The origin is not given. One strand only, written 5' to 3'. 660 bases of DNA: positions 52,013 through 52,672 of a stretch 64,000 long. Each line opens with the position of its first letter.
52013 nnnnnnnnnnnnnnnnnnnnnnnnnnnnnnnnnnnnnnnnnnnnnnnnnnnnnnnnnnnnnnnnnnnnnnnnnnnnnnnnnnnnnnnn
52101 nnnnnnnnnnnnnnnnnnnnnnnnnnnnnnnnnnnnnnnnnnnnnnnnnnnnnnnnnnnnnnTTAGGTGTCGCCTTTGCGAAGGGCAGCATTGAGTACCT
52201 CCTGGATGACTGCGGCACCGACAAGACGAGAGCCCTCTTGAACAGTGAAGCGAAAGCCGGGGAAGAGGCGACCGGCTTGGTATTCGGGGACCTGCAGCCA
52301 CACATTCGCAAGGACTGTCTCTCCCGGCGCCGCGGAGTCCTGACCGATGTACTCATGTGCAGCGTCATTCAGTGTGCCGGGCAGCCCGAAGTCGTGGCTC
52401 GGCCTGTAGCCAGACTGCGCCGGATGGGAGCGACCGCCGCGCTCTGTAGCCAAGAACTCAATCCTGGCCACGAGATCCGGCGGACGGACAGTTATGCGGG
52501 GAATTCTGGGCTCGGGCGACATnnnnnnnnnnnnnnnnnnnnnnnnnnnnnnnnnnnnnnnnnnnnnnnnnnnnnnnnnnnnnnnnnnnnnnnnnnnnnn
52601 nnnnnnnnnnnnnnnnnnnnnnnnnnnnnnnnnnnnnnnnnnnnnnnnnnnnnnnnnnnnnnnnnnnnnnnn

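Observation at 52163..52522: Integron cassette encoding a free-standing EF-Tu domain III mimic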

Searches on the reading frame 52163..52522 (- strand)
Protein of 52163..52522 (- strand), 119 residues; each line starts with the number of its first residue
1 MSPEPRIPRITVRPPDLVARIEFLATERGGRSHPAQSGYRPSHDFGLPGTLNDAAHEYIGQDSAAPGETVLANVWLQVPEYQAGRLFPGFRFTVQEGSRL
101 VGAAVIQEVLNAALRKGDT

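Call 3: search_protein_families(library=pfam, proteins=[window:52163-52522:-], max_evalue=10)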
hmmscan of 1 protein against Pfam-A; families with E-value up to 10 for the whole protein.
window:52163-52522:- (119 aa): 1 family
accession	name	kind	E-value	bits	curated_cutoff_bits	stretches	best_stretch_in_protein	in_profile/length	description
PF03143.23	GTP_EFTU_D3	-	0.00011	22.9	27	1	17-109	8-105/106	Elongation factor Tu C-terminal domain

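Call 4: search_solved_structures(query=window:52163-52522:-, max_evalue=10, show_alignments=3)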
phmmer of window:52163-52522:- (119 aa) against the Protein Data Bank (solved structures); distinct sequences matched with E-value up to 10: 60.
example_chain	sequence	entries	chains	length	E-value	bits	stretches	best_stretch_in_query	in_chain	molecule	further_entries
6mij_A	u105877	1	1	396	6e-07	32.9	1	17-109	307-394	Elongation factor Tu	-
5w76_A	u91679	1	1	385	2.1e-06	31.1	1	18-110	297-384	Ancestral Elogation Factor N153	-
6i8r_A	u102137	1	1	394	1e-05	28.9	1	18-110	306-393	Elongation Factor Tu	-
8rd8_H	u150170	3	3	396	1.3e-05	28.5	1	19-109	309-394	Elongation factor Tu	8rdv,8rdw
5w7q_A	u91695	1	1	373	1.6e-05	28.3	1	18-109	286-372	Consensus Elongation Factor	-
4iw3_B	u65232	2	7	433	2.9e-05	27.5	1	16-110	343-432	Elongation factor Tu-A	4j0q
6htw_H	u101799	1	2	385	2.9e-05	27.4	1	18-110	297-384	Elongation Factor Tu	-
8yly_A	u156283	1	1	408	3.1e-05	27.4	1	20-110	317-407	Elongation factor Tu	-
6gfu_A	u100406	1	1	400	4.4e-05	26.9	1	18-110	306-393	Elongation Factor Tu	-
4zv4_A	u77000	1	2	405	4.4e-05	26.9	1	19-111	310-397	Elongation factor Tu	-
4r71_A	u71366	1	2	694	4.4e-05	26.9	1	18-113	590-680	Elongation factor Ts, Elongation factor Tu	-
5i4q_C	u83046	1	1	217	5.2e-05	26.6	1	18-110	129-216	Elongation factor Tu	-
7vmc_A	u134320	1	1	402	5.5e-05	26.6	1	18-111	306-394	Elongation factor Tu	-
6wd2_8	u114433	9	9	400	5.7e-05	26.5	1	18-111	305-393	Elongation factor Tu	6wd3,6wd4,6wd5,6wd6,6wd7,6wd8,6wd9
8fr3_A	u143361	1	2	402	5.7e-05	26.5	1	18-111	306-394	Elongation factor Tu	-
1efu_A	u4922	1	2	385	0.0001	25.7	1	18-110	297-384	ELONGATION FACTOR TU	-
4p3y_A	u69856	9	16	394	0.00012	25.5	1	18-110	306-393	Elongation factor Tu 1 | Elongation factor Tu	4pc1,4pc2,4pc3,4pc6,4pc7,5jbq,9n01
1aip_A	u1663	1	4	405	0.00014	25.3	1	19-110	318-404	ELONGATION FACTOR TU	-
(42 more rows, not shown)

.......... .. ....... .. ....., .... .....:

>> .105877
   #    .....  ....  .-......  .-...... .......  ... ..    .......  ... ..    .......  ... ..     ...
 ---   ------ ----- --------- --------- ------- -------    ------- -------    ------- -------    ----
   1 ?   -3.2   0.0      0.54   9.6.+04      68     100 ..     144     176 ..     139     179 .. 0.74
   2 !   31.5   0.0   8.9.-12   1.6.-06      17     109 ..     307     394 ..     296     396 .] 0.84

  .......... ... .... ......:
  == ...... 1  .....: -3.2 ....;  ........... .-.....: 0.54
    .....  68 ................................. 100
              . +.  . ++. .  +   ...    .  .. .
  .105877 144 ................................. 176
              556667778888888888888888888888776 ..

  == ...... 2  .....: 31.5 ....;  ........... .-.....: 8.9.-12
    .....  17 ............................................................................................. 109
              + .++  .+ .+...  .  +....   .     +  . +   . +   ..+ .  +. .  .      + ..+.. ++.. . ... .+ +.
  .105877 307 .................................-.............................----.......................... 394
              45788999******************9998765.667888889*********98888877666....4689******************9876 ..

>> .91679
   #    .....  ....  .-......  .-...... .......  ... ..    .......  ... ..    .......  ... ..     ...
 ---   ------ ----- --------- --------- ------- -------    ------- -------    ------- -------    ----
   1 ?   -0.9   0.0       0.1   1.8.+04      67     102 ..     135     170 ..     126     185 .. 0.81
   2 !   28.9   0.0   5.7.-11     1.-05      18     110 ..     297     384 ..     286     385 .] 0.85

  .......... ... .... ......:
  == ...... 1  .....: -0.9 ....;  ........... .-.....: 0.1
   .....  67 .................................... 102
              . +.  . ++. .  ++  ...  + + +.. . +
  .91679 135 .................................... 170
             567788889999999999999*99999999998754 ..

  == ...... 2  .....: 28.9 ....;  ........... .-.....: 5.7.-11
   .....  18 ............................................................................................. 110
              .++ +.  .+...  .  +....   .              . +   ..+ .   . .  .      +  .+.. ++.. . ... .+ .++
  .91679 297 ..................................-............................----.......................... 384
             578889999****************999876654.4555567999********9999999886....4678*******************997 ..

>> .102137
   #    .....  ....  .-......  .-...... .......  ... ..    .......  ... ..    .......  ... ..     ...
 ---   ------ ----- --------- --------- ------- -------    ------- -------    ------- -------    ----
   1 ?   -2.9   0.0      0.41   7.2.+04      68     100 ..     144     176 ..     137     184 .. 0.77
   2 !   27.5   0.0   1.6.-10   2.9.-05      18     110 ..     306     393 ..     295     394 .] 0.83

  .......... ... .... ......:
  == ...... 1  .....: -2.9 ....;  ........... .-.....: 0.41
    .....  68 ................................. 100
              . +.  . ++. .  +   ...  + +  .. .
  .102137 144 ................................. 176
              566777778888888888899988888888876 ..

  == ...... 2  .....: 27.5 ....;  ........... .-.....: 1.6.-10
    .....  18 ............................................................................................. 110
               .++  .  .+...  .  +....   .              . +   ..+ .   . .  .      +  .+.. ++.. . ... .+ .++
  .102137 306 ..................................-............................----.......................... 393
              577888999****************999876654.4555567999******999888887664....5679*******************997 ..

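Call 5: search_protein_families(library=ncbifam, proteins=[window:52163-52522:-], max_evalue=10)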
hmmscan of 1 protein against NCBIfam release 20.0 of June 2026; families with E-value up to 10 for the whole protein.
window:52163-52522:- (119 aa): 4 families
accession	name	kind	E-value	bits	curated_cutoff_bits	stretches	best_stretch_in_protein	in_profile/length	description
TIGR00485.1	EF-Tu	equivalog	2.6e-06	26.4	522.4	1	18-110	306-393/394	elongation factor Tu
NF009373.0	PRK12736.1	subfamily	4.5e-06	25.7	452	1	17-110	305-393/394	elongation factor Tu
NF009372.0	PRK12735.1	subfamily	1.2e-05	24.3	479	1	18-110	308-395/396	elongation factor Tu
NF000766.0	PRK00049.1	subfamily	3.2e-05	22.9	449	1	17-110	307-395/396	elongation factor Tu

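Call 6: find_homologous_proteins(query=window:52163-52522:-, max_evalue=0.001)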
Query window:52163-52522:- (119 aa): 30 proteins with E <= 0.001 among 49 candidates.
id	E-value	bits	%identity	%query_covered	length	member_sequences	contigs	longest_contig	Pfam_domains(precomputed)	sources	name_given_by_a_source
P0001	4.5e-63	229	88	99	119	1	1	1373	-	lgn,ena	-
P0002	7.3e-61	221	85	99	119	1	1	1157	-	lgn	-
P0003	7.7e-58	212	80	99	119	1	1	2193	-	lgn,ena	-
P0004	1.0e-53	198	78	99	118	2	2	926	-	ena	-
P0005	1.3e-52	195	75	99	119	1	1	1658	-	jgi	jgi:translation elongation factor EF-Tu-like GTPase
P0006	1.0e-51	192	74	97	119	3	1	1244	-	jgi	-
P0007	1.6e-51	191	77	91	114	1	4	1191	-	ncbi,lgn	-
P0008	2.7e-51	191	75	99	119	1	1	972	-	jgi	jgi:translation elongation factor EF-Tu-like GTPase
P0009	2.2e-49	184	76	91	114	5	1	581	-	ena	-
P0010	4.3e-49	183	76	93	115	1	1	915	-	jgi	jgi:translation elongation factor EF-Tu-like GTPase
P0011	1.5e-47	178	76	90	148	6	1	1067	-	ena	-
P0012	2.0e-46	175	75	90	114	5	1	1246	-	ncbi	-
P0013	6.5e-44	167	73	89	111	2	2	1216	PF03143.24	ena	-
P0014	1.1e-43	166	73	89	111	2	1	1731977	-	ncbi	ncbi:MAG: hypothetical protein QM702_13085 [Rubrivivax sp.]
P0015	1.6e-43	166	69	91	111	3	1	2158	PF03143.24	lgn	-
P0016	5.8e-42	160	66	91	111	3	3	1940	PF03143.24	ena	-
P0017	6.5e-42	160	70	91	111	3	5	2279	PF03143.24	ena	-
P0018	9.2e-42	160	69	91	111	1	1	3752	PF03143.24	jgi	jgi:translation elongation factor EF-Tu-like GTPase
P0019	1.0e-41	160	71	86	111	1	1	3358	PF03143.24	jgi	-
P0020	6.3e-41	157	68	89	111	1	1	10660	PF03143.24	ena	-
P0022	4.0e-40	155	66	89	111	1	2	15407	PF03143.24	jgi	-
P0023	8.4e-40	154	66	90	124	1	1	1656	PF03143.24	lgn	-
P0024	8.4e-40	154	66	92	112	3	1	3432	PF03143.24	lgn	-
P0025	2.3e-39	152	69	87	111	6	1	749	PF03143.24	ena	-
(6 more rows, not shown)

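Call 7: search_protein_families(library=padloc, proteins=[window:52163-52522:-], max_evalue=10)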
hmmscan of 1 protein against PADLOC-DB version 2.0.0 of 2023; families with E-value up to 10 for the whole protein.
window:52163-52522:- (119 aa): 0 families

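Call 8: search_protein_families(library=phrogs, proteins=[window:52163-52522:-], max_evalue=10)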
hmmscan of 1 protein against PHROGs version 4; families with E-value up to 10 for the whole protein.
window:52163-52522:- (119 aa): 0 families

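Call 18: find_encoding_contigs(protein=P0014, flank=8000, max_places=3)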
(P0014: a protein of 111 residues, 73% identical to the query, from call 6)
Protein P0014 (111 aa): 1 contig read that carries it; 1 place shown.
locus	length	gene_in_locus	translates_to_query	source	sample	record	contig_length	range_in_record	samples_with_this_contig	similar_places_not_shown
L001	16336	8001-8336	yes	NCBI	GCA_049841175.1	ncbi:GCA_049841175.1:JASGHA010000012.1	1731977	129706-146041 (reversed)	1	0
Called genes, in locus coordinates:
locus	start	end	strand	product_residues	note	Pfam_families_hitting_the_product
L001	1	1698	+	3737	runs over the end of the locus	-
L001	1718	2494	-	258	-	PF09339:HTH_IclR, PF12802:MarR_2, PF08279:HTH_11 (faint), PF01614:IclR_C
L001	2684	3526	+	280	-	PF04199:Cyclase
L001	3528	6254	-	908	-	PF00330:Aconitase, PF00694:Aconitase_C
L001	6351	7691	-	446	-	PF01408:GFO_IDH_MocA (weak), PF03447:NAD_binding_3, PF21135:DRL_cat, PF08666:SAF (weak)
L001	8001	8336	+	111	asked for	-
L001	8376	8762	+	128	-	-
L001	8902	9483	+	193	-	PF06271:RDD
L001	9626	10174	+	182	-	-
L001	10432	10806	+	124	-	PF20594:DUF6794 (weak)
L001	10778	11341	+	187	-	-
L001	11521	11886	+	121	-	PF01451:LMWPc (weak)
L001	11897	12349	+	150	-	PF01809:YidD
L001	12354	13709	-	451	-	PF01979:Amidohydro_1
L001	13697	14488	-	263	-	PF05013:FGase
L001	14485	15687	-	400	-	PF01979:Amidohydro_1, PF07969:Amidohydro_3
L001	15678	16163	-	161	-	PF05962:HutD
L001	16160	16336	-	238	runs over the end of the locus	PF00392:GntR, PF13412:HTH_24 (faint), PF13545:HTH_Crp_2 (weak), PF01047:MarR (faint), PF12802:MarR_2 (faint), PF25213:HVO_A0261_N (weak), PF07702:UTRA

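Call 19: find_encoding_contigs(protein=P0022, flank=8000, max_places=3)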
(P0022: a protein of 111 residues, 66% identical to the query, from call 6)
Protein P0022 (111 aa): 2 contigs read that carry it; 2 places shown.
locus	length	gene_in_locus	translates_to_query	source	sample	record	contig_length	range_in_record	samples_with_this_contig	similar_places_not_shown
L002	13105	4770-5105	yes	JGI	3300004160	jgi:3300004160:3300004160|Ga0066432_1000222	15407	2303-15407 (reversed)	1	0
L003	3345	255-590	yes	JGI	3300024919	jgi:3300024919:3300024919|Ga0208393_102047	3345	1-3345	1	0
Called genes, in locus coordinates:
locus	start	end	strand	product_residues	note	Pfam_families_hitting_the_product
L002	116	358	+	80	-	-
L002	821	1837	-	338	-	PF01548:DEDD_Tnp_IS110, PF02371:Transposase_20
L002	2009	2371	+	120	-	-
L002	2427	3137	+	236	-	-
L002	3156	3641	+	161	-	PF16133:DUF4844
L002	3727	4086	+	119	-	-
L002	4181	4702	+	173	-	PF09965:DUF2199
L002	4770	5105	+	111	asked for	PF03143:GTP_EFTU_D3 (faint)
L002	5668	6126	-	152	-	PF03852:Vsr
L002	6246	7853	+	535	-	PF00145:DNA_methylase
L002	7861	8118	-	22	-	-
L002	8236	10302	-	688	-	PF22879:AIPR_N, PF10592:AIPR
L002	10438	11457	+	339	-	-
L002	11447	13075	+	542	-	-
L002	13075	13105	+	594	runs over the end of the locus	PF08378:NERD, PF02562:PhoH (weak), PF13538:UvrD_C_2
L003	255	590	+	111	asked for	PF03143:GTP_EFTU_D3 (faint)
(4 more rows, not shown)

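Call 20: find_encoding_contigs(protein=P0020, flank=8000, max_places=3)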
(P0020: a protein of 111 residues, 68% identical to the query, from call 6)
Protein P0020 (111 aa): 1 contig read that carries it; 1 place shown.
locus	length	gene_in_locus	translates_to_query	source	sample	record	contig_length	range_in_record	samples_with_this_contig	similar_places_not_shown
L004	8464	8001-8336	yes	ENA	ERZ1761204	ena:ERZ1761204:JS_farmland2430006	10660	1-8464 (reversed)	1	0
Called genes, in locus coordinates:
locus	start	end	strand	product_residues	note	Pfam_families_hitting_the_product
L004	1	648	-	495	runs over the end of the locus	PF04909:Amidohydro_2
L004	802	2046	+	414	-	PF01757:Acyl_transf_3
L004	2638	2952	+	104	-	PF09720:Unstab_antitox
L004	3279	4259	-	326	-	PF13495:Phage_int_SAM_4, PF00589:Phage_integrase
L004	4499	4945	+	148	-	-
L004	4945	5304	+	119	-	-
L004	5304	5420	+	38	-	-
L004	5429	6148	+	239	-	PF14137:DUF4304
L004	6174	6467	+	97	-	-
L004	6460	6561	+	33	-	-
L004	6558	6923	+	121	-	-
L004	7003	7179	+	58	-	-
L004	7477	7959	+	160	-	PF14300:DMP19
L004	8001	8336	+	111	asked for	PF03143:GTP_EFTU_D3 (faint)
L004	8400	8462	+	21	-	?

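Call 23: predict_structure(alignment_id=A1)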
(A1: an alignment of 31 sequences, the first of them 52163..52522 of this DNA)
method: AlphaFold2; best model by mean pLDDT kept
length: 119 residues; sequences in the alignment: 31
mean_pLDDT: 91.5   pTM: 0.83
mean pLDDT of the five models: 91.5, 91.4, 91.2, 90.9, 89.1
residues with pLDDT >= 90: 98; 70-90: 10; 50-70: 8; < 50: 3
segments of 3 or more residues with pLDDT < 50: none
pLDDT, mean of each block of 10 residues (from residue 1): 54 92 97 95 94 96 97 97 97 95 98 84
secondary structure, 60 per line:
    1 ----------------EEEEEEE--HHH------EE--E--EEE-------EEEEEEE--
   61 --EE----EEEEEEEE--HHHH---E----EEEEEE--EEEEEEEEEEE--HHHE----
elements in order: E17-23 E42-44 E52-58 E69-76 H79-82 E91-96 E99-109

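Call 24: search_protein_representatives(alignment_id=A1)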
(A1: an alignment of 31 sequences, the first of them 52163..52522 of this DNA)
Query: 31 sequences, 111 profile positions. Proteins with E-value up to 0.001 (for the whole library): 1874; up to 1e-10: 484; up to 1e-30: 19. The best 150 are listed.
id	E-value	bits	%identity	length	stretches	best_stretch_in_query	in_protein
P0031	2.3e-40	153.1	-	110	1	6-108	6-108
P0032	4.7e-40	152.1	-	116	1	5-109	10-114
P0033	6.7e-40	151.6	-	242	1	5-109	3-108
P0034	5.8e-39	148.6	-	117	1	5-110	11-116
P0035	2.8e-37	143.2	-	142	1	6-110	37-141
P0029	1.8e-36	140.5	-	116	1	5-93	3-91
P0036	2.9e-36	139.9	-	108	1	15-109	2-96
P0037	4.8e-36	139.2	-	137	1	6-109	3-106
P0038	5.2e-36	139.1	-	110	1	2-109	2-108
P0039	5.4e-36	139.0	-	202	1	5-110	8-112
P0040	2.4e-34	133.7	-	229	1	6-110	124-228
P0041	5.0e-33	129.5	-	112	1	3-109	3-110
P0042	1.7e-32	127.7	-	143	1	1-110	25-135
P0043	1.8e-32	127.7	-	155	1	7-108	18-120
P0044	2.0e-32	127.5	-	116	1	5-110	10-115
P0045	2.8e-32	127.1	-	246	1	6-109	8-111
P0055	1.4e-27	111.9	-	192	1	6-109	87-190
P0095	3.8e-22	94.4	-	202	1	5-108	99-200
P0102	1.1e-21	92.9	-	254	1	4-109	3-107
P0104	1.4e-21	92.6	-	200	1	7-104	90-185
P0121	8.5e-21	90.1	-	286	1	4-109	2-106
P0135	1.7e-19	85.9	-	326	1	4-108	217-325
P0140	4.1e-19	84.7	-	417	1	6-109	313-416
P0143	5.4e-19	84.3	-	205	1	5-105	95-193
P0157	2.1e-18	82.4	-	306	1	8-104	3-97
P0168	4.9e-18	81.2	-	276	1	7-110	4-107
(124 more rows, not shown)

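Call 27: fold_search(model_id=the predicted structure, library=pdb)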
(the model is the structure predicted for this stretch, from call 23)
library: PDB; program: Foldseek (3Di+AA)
matches with E <= 10: 569; with E <= 0.001: 117
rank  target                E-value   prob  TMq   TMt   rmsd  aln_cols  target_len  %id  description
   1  1aip_A                1.9e-07  1.00  0.67  0.22   2.1        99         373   31  EF-TU EF-TS COMPLEX FROM THERMUS THERMOPHILUS (released 1997-10-22)
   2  1aip_E                2.2e-07  1.00  0.67  0.22   2.1        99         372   31  EF-TU EF-TS COMPLEX FROM THERMUS THERMOPHILUS (released 1997-10-22)
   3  4j0q_A                2.5e-07  1.00  0.67  0.22   3.5       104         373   29  Crystal structure of Pseudomonas putida elongation factor Tu (EF-Tu) (released 2014-02-05)
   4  5i4q_C                2.8e-07  1.00  0.67  0.43   5.2       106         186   29  Contact-dependent inhibition system from Escherichia coli NC101 - ternary CdiA/CdiI/EF-Tu complex (domains 2 and 3) (released 2017-06-28)
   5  8rd8_H                5.7e-07  1.00  0.65  0.43   2.3        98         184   32  Cryo-EM structure of P. urativorans 70S ribosome in complex with hibernation factors Balon and RaiA (structure 1). (released 2024-02-21)
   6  1exm                  5.7e-07  1.00  0.66  0.20   5.1       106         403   30  CRYSTAL STRUCTURE OF THERMUS THERMOPHILUS ELONGATION FACTOR TU (EF-TU) IN COMPLEX WITH THE GTP ANALOGUE GPPNHP. (released 2000-06-07)
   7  5w7q                  6.7e-07  1.00  0.68  0.22   1.3        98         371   31  Crystal Structure of Reconstructed Bacterial Elongation Factor Node 168 (released 2018-04-25)
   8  3mmp_A                6.7e-07  1.00  0.67  0.13   3.5       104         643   29  Structure of the Qb replicase, an RNA-dependent RNA polymerase consisting of viral and host proteins (released 2010-06-09)
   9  4iw3_B                7.5e-07  1.00  0.66  0.22   3.6       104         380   29  Crystal structure of a Pseudomonas putida prolyl-4-hydroxylase (P4H) in complex with elongation factor Tu (EF-Tu) (released 2014-01-29)
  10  6mij                  7.9e-07  1.00  0.66  0.21   5.1       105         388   32  Crystal structure of EF-Tu from Acinetobacter baumannii in complex with Mg2+ and GDP (released 2018-10-03)
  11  1mj1_A                8.3e-07  1.00  0.67  0.20   1.8        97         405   30  FITTING THE TERNARY COMPLEX OF EF-Tu/tRNA/GTP AND RIBOSOMAL PROTEINS INTO A 13 A CRYO-EM MAP OF THE COLI 70S RIBOSOME (released 2002-11-01)
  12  1ttt_A                8.3e-07  1.00  0.66  0.20   4.8       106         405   29  Phe-tRNA, elongation factoR EF-TU:GDPNP ternary complex (released 1996-12-23)
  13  1ha3_B                9.8e-07  1.00  0.65  0.21   2.3        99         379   31  ELONGATION FACTOR TU IN COMPLEX WITH aurodox (released 2001-05-15)
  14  2bvn_B                9.8e-07  1.00  0.66  0.22   5.2       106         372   29  E. coli EF-Tu:GDPNP in complex with the antibiotic enacyloxin IIa (released 2005-09-01)
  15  1tui_A                1.2e-06  1.00  0.68  0.21   1.6        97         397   32  INTACT ELONGATION FACTOR TU IN COMPLEX WITH GDP (released 1997-06-05)
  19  4pc1_A                1.2e-06  1.00  0.66  0.23   5.2       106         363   29  Elongation Factor Tu:Ts complex with a bound phosphate (released 2015-05-06)
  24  1efu_A                1.4e-06  1.00  0.66  0.23   5.3       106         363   29  ELONGATION FACTOR COMPLEX EF-TU/EF-TS FROM ESCHERICHIA COLI (released 1997-01-11)
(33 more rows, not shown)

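Call 28: search_protein_families(library=pfam, proteins=[P0033, P0045, P0140, P0135, P0121, P0102, P0040, P0055, P0157, P0168], max_evalue=0.01)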
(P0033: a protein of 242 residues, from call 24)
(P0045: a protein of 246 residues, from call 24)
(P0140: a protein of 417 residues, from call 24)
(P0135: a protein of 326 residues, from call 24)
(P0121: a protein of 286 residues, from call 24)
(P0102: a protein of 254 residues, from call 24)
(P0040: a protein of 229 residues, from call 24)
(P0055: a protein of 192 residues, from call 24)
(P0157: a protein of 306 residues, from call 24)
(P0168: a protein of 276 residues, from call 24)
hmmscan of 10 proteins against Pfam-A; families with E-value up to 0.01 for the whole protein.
P0033 (242 aa): 2 families
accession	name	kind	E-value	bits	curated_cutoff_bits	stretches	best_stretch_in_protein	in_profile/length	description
PF14206.11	Cys_rich_CPCC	-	2.7e-27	94.8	24.5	1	113-185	2-74/75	Cysteine-rich CPCC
PF03143.23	GTP_EFTU_D3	-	0.00075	20.2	27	1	7-101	7-105/106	Elongation factor Tu C-terminal domain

P0045 (246 aa): 2 families
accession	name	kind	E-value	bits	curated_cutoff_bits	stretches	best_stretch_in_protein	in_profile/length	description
PF01337.24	Barstar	-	1.9e-11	44.2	23.4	1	116-181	3-67/96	Barstar (barnase inhibitor)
PF03143.23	GTP_EFTU_D3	-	0.0062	17.3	27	0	12-104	8-105/106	Elongation factor Tu C-terminal domain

P0140 (417 aa): 2 families
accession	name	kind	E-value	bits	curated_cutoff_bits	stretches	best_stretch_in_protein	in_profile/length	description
PF03747.19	ADP_ribosyl_GH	-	4e-74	250.3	26.2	1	8-287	2-286/287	ADP-ribosylglycohydrolase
PF03143.23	GTP_EFTU_D3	-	4.5e-08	33.8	27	1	315-409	6-105/106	Elongation factor Tu C-terminal domain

P0135 (326 aa): 2 families
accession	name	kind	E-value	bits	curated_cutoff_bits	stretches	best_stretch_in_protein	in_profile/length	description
PF08843.17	AbiEii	-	3.8e-15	56.9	22.5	1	20-166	9-184/238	Nucleotidyl transferase AbiEii toxin, Type IV TA system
PF03143.23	GTP_EFTU_D3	-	0.00047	20.9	27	1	222-319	7-105/106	Elongation factor Tu C-terminal domain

P0121 (286 aa): 1 family
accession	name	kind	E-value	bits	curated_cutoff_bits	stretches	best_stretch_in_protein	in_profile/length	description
PF03143.23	GTP_EFTU_D3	-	0.001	19.7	27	1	7-99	7-105/106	Elongation factor Tu C-terminal domain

P0102 (254 aa): 2 families
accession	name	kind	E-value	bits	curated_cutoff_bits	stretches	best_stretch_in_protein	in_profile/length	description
PF03143.23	GTP_EFTU_D3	-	0.00074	20.2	27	1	8-50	7-48/106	Elongation factor Tu C-terminal domain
PF09851.14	SHOCT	-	0.0072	16.5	27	0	139-149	10-20/28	Short C-terminal domain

P0040 (229 aa): 1 family
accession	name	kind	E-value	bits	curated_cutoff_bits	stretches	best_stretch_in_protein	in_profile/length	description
PF03143.23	GTP_EFTU_D3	-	0.00036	21.2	27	1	127-220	7-105/106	Elongation factor Tu C-terminal domain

P0055 (192 aa): 2 families
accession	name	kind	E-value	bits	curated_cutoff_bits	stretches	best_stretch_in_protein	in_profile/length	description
PF03143.23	GTP_EFTU_D3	-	0.0017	19.1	27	0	93-183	10-105/106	Elongation factor Tu C-terminal domain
PF00542.24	Ribosomal_L12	-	0.0045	17.7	25.9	1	15-71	9-62/67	Ribosomal protein L7/L12 C-terminal domain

P0157 (306 aa): 1 family
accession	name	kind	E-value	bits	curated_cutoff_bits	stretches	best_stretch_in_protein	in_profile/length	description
PF03143.23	GTP_EFTU_D3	-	4.1e-05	24.3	27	1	3-95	6-105/106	Elongation factor Tu C-terminal domain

P0168 (276 aa): 1 family
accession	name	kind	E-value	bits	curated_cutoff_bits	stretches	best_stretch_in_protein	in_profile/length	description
PF03143.23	GTP_EFTU_D3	-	3.2e-09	37.5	27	1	4-99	5-105/106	Elongation factor Tu C-terminal domain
